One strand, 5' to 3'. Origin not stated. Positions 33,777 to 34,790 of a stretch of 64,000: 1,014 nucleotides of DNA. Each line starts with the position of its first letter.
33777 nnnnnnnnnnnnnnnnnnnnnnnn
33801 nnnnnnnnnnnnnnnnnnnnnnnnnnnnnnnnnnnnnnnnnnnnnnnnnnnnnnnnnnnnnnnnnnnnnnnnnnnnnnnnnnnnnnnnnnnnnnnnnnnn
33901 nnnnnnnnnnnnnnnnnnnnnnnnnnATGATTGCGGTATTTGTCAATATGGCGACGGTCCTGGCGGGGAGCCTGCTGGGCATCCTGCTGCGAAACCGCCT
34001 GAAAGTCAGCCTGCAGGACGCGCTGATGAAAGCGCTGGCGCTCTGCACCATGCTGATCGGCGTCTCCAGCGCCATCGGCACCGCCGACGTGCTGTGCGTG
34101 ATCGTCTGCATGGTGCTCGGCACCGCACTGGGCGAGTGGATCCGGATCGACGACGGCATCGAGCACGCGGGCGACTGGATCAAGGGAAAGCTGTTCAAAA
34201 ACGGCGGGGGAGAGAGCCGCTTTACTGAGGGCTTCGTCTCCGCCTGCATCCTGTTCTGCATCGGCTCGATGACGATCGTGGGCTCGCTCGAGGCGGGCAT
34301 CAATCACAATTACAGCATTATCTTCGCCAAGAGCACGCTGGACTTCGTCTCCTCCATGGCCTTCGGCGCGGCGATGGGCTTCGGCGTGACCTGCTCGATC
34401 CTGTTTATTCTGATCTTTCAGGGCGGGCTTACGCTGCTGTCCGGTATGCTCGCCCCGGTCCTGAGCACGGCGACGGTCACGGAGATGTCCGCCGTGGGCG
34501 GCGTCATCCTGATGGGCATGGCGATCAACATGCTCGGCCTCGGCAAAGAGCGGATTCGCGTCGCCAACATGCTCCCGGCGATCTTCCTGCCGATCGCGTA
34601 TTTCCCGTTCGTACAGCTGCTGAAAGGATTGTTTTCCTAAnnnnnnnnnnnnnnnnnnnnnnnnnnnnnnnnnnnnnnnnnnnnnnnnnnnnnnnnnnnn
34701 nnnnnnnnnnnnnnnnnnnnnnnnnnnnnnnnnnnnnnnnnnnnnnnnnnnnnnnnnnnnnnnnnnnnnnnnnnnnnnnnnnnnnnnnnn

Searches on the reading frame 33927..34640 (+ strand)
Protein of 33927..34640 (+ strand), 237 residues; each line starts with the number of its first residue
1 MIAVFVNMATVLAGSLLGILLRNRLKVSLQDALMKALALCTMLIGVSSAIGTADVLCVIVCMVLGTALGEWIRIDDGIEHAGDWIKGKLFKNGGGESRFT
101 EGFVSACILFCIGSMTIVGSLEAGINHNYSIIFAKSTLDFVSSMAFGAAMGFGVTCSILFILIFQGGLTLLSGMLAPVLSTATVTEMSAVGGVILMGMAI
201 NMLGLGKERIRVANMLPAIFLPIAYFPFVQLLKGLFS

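Call 57: find_encoding_contigs(protein=window:33927-34640:+, flank=1500, max_places=10)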
Protein window:33927-34640:+ (237 aa): 12 contigs read that carry it; 8 places shown.
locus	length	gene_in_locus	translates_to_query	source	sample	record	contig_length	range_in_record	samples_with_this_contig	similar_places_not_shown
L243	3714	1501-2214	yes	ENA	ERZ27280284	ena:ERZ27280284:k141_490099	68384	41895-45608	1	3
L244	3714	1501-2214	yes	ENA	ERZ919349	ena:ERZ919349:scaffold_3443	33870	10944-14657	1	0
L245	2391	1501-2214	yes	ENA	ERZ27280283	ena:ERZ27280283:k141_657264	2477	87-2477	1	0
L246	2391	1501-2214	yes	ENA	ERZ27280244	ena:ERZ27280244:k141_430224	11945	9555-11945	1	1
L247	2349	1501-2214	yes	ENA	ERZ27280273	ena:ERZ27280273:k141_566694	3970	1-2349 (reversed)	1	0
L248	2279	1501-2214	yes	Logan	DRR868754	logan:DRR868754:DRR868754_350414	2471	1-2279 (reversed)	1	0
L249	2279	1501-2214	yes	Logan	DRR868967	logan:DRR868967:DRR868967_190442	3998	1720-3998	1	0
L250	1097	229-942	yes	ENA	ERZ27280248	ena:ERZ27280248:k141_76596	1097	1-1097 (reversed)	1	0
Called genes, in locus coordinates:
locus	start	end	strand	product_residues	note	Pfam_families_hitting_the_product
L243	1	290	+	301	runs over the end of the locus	PF02826:2-Hacid_dh_C (weak), PF03446:NAD_binding_2, PF03807:F420_oxidored, PF02153:PDH_N, PF20463:PDH_C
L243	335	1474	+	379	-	PF01817:CM_2, PF00800:PDT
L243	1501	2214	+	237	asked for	PF04474:DUF554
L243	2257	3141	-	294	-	PF00892:EamA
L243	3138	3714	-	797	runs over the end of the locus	PF00580:UvrD-helicase, PF01443:Viral_helicase1 (faint), PF13245:AAA_19, PF00580:UvrD-helicase, PF13361:UvrD_C, PF13538:UvrD_C_2, PF21196:PcrA_UvrD_tudor (weak)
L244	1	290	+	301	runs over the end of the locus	PF02826:2-Hacid_dh_C (weak), PF03446:NAD_binding_2, PF03807:F420_oxidored, PF02153:PDH_N, PF20463:PDH_C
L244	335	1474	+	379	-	PF01817:CM_2, PF00800:PDT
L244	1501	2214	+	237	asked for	PF04474:DUF554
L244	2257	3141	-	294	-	PF00892:EamA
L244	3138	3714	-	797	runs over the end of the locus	PF00580:UvrD-helicase, PF01443:Viral_helicase1 (faint), PF13245:AAA_19, PF13361:UvrD_C, PF13538:UvrD_C_2, PF21196:PcrA_UvrD_tudor (weak)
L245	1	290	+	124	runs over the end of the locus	?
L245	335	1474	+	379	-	PF01817:CM_2, PF00800:PDT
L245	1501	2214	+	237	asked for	PF04474:DUF554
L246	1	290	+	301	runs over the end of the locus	PF02826:2-Hacid_dh_C (weak), PF03446:NAD_binding_2, PF03807:F420_oxidored, PF02153:PDH_N, PF20463:PDH_C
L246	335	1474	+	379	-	PF01817:CM_2, PF00800:PDT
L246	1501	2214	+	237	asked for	PF04474:DUF554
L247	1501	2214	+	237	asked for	PF04474:DUF554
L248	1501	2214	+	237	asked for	PF04474:DUF554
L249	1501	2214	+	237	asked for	PF04474:DUF554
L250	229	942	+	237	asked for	PF04474:DUF554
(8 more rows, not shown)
